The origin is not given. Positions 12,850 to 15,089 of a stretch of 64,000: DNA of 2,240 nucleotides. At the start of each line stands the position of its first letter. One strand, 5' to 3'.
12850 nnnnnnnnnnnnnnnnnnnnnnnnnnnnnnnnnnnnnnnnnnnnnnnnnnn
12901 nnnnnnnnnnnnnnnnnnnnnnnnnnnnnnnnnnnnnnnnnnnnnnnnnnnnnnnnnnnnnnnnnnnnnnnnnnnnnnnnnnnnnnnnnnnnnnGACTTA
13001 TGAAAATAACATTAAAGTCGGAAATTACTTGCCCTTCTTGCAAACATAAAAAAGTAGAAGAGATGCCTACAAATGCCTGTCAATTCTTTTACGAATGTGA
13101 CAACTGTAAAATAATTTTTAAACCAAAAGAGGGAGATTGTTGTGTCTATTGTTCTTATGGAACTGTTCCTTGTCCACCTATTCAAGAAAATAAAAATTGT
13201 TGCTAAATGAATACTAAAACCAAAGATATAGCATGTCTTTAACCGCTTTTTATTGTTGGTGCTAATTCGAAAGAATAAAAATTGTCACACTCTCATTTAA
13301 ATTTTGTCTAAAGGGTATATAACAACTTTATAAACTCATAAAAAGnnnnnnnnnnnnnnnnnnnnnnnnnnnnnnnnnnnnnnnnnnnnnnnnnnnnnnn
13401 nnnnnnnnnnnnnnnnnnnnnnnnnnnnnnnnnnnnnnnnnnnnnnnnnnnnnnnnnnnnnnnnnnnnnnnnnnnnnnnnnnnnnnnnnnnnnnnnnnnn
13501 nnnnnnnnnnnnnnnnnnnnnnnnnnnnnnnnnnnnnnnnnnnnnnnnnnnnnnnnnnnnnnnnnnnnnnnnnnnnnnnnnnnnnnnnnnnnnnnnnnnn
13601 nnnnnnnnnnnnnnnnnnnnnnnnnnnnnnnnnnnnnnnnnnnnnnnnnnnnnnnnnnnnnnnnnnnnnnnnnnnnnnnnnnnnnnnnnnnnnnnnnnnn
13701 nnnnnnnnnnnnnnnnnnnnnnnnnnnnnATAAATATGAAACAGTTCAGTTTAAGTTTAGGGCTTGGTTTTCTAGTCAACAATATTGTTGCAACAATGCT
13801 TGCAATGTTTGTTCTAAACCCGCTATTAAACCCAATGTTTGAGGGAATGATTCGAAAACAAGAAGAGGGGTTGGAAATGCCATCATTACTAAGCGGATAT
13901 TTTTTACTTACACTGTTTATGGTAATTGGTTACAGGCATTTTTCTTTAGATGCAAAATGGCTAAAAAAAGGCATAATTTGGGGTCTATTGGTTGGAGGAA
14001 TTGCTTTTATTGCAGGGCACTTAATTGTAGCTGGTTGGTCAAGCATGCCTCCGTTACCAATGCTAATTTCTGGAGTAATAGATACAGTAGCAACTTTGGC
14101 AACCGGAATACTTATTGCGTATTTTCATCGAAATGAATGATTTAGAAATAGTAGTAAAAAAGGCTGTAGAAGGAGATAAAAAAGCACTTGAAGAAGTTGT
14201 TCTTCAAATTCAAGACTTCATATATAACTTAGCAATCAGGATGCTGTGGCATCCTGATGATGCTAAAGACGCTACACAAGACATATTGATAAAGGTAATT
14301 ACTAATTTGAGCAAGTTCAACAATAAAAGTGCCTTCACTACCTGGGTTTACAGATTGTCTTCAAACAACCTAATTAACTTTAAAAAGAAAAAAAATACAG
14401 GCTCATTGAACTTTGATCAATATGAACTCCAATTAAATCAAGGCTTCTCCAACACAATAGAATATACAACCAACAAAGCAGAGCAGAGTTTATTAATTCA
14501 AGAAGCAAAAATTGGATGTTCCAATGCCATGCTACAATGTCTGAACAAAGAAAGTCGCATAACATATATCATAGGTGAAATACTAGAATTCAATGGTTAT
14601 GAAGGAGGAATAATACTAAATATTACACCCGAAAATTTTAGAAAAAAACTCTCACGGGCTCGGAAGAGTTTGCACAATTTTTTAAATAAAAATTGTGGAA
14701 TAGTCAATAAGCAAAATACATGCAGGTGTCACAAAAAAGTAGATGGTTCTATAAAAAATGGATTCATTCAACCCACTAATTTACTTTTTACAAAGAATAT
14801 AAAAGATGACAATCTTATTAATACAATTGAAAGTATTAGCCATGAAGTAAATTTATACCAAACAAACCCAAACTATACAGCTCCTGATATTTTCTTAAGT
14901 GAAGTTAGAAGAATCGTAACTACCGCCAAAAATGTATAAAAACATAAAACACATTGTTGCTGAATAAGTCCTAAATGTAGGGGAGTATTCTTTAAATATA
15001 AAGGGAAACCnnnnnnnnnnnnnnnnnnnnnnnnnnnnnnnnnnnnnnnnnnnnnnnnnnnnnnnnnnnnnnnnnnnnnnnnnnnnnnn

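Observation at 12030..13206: mer-like metal operon (ArsR, MerT-MerP fusion, GDCC Cys-rich protein) with no mercuric reductase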

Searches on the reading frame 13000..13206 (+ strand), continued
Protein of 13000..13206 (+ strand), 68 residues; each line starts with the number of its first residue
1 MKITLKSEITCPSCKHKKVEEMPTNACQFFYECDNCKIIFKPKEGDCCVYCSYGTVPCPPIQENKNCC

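Call 96: get_annotated_region(hit=H1, flank=5000)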
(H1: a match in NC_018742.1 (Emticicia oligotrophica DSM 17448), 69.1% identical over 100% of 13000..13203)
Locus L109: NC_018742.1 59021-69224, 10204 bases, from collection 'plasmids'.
description: Emticicia oligotrophica DSM 17448 plasmid pEMTOL01, complete sequence
organism: Emticicia oligotrophica DSM 17448 (NCBI taxid 929562)
taxonomy: Bacteria; Bacteroidota; Cytophagia; Cytophagales; Leadbetterellaceae; Emticicia; Emticicia oligotrophica; Emticicia oligotrophica DSM 17448
host: -; source: warm spring water; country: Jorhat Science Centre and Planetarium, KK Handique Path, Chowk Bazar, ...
typing (MOB-suite, as given by PLSDB): conjugative; replicon rep_cluster_2448; relaxase MOBP; mating-pair formation MPF_T
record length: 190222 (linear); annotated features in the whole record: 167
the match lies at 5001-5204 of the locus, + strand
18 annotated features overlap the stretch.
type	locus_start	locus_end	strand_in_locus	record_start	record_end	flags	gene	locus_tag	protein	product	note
CDS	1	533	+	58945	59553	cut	-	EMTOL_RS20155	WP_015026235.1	recombinase family protein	GO:0006310 - DNA recombination [Evidence IEA]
CDS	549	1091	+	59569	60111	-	-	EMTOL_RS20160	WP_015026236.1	sigma-70 family RNA polymerase sigma factor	GO:0006352 - DNA-templated transcription initiation [Evidence IEA]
CDS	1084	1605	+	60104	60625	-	-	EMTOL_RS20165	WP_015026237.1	DinB family protein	-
CDS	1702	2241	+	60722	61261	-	-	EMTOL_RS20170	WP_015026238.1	peroxiredoxin-like family protein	-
CDS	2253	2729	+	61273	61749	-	-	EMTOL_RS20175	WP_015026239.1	DUF2062 domain-containing protein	-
CDS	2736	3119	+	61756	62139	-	-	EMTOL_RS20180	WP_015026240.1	hypothetical protein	-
CDS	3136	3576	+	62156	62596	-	-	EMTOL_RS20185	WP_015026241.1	thioredoxin family protein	-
CDS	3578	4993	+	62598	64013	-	-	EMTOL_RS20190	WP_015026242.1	FAD-dependent oxidoreductase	-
CDS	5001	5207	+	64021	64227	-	-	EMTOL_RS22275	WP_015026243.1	GDCCVxC domain-containing (seleno)protein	-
CDS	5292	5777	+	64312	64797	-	-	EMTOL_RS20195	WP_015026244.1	DUF4833 domain-containing protein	-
CDS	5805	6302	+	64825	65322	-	-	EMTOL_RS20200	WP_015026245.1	DinB family protein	-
CDS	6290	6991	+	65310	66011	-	-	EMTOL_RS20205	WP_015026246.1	NRDE family protein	-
CDS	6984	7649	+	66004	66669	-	-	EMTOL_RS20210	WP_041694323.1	DUF6695 family protein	-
CDS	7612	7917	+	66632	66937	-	-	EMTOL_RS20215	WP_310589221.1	DUF6695 family protein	-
CDS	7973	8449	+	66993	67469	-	-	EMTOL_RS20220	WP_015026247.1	hypothetical protein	-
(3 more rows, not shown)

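Call 97: search_protein_families(library=ncbifam, proteins=[L109:3578-4993:+, L109:3136-3576:+], max_evalue=1e-10)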
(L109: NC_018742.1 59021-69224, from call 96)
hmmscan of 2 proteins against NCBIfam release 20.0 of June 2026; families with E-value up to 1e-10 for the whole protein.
L109:3578-4993:+ (471 aa): 26 families (the best 25 are shown)
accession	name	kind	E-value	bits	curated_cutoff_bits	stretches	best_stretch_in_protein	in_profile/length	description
TIGR01292.1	TRX_reduct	equivalog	3.4e-95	318.3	343.45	1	169-469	1-300/300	thioredoxin-disulfide reductase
TIGR03143.1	AhpF_homolog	hypoth_equivalog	3.5e-79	266.9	687.65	1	166-470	2-309/555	putative alkyl hydroperoxide reductase F subunit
TIGR03140.1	AhpF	equivalog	3.5e-66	223.8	502.9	1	161-469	205-512/515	alkyl hydroperoxide reductase subunit F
NF007614.0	PRK10262.1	equivalog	1.5e-47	162.3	644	1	171-469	9-314/321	thioredoxin-disulfide reductase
TIGR02200.1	GlrX_actino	hypoth_equivalog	1.8e-35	121.2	89.5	2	88-154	4-71/77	mycoredoxin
TIGR04018.1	Bthiol_YpdA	hypoth_equivalog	4.7e-26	91.3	339.9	1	240-447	86-292/316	YpdA family putative bacillithiol disulfide reductase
TIGR02196.1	GlrX_YruB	hypoth_equivalog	1.3e-25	89.7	88.55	2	88-145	4-60/74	glutaredoxin-like protein, YruB-family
TIGR01350.1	lipoamide_DH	equivalog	9.8e-22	77.3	408.8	1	240-460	103-326/461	dihydrolipoyl dehydrogenase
NF041212.1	Uxx_star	subfamily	8.4e-21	74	66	0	6-63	1-58/70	Uxx-star family glutaredoxin-like (seleno)protein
TIGR02181.1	GRX_bact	equivalog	5.8e-18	64.9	90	0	88-144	3-59/80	glutaredoxin 3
NF004945.0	PRK06292.2-3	equivalog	4.5e-17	62.1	494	1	259-444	121-305/457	dihydrolipoyl dehydrogenase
NF040505.1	ArsO_flavin_mono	equivalog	1.1e-16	61.2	425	1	169-320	1-172/346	ArsO family NAD(P)H-dependent flavin-containing monooxygenase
TIGR02194.1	GlrX_NrdH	subfamily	7.1e-16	58.2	85.75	0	6-64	1-57/72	glutaredoxin-like protein NrdH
NF041114.2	gluta_UXX_star_1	equivalog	1.2e-14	54.3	72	0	87-143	2-58/70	UXX-star selenoprotein family 1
NF004943.0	PRK06292.2-1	equivalog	1.8e-14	53.4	432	0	263-464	124-327/456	dihydrolipoyl dehydrogenase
TIGR02053.1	MerA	equivalog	5.8e-14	51.9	454.45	0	266-462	128-325/465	mercury(II) reductase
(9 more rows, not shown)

L109:3136-3576:+ (146 aa): 3 families
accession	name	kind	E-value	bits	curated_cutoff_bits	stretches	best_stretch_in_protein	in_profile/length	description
NF045694.1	seleno_TsoB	exception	1.4e-14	53.1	805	1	31-137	455-565/572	rhodanese/DsbD fusion-like selenoprotein TsoB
NF001419.0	PRK00293.1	subfamily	3.1e-12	45.8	330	1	26-137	448-566/574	protein-disulfide reductase DsbD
TIGR01068.1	thioredoxin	equivalog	1.3e-11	44.5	96.8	1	45-138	8-95/101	thioredoxin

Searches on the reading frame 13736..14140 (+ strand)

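Call 3: search_protein_families(library=pfam, proteins=[window:13736-14140:+], max_evalue=0.01)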
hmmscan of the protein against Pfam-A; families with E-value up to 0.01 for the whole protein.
window:13736-14140:+ (134 aa): 1 family
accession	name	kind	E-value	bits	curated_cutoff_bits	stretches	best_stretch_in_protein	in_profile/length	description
PF08570.15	DUF1761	-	0.0051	17.5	31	1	16-127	7-122/123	Protein of unknown function (DUF1761)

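Call 4: search_protein_families(library=ncbifam, proteins=[window:13736-14140:+], max_evalue=0.01)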
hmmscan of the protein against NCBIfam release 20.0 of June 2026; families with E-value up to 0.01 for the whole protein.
window:13736-14140:+ (134 aa): 0 families

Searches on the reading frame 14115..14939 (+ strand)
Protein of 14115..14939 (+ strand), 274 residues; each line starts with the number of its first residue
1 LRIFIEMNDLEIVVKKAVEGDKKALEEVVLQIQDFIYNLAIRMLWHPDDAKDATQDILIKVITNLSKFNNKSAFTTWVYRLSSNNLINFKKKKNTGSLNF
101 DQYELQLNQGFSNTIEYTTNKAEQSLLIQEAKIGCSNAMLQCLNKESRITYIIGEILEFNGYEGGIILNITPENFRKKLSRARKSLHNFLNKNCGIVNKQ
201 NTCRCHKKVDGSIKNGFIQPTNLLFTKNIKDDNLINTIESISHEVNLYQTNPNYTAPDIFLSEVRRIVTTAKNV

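Call 3: search_protein_families(library=pfam, proteins=[window:14115-14939:+], max_evalue=0.01)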
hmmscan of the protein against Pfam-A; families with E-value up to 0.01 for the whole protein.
window:14115-14939:+ (274 aa): 2 families
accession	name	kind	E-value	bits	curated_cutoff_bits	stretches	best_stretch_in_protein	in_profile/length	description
PF04542.20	Sigma70_r2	-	9.4e-11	41.8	24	1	31-94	4-69/71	Sigma-70 region 2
PF12645.13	HTH_16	-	2.7e-06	27.8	22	1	13-69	3-65/65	Helix-turn-helix domain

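Call 4: search_protein_families(library=ncbifam, proteins=[window:14115-14939:+], max_evalue=0.01)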
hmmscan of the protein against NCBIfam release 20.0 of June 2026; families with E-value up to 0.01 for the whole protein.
window:14115-14939:+ (274 aa): 64 families (the best 25 are shown)
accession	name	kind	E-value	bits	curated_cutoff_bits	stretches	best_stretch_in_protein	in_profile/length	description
NF008888.0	PRK11922.1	equivalog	6.8e-19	68.4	204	1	9-198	17-204/231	RNA polymerase sigma factor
NF007223.0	PRK09641.1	equivalog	1.5e-18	67.3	209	1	13-191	8-185/187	RNA polymerase sigma factor SigW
NF007216.0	PRK09638.1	equivalog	1e-16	61.2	194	1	11-179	6-163/180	RNA polymerase sigma factor SigY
NF058625.1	sigma_PG0214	equivalog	1.6e-15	57.2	130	1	23-192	4-163/170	GFO_1088 family ECF-type sigma factor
NF007225.0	PRK09643.1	equivalog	1.7e-14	54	190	1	7-198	12-190/204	RNA polymerase sigma factor SigM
NF004113.0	PRK05602.1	equivalog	1.7e-14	53.9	208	1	13-193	35-204/211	RNA polymerase sigma factor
TIGR02948.1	SigW_bacill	equivalog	3.2e-14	53.4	243.1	1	14-188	9-182/187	RNA polymerase sigma factor SigW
TIGR02939.1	RpoE_Sigma70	equivalog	1.9e-13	50.9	236.15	1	12-187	9-183/190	RNA polymerase sigma factor RpoE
NF009166.1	PRK12513.1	equivalog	2.3e-13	50.3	206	1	16-165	15-161/193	RNA polymerase sigma factor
NF006089.0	PRK08241.1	subfamily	5.2e-13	48.8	240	1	17-188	16-202/343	RNA polymerase subunit sigma-70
NF007222.0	PRK09640.1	equivalog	7.3e-13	48.5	194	1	7-106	8-109/188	RNA polymerase sigma factor SigX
TIGR02947.1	SigH_actino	hypoth_equivalog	1.1e-12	48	251.55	1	22-191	10-180/193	RNA polymerase sigma-70 factor, TIGR02947 family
TIGR02937.1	sigma70-ECF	superfamily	1.2e-12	47.8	42.9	1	24-189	2-164/165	sigma-70 family RNA polymerase sigma factor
NF009171.0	PRK12518.1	equivalog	2.3e-12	47.1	208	1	13-193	17-187/191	RNA polymerase sigma factor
TIGR02950.1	SigM_subfam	subfamily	2.7e-12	46.8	147.95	1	25-189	2-157/159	RNA polymerase sigma factor, SigM family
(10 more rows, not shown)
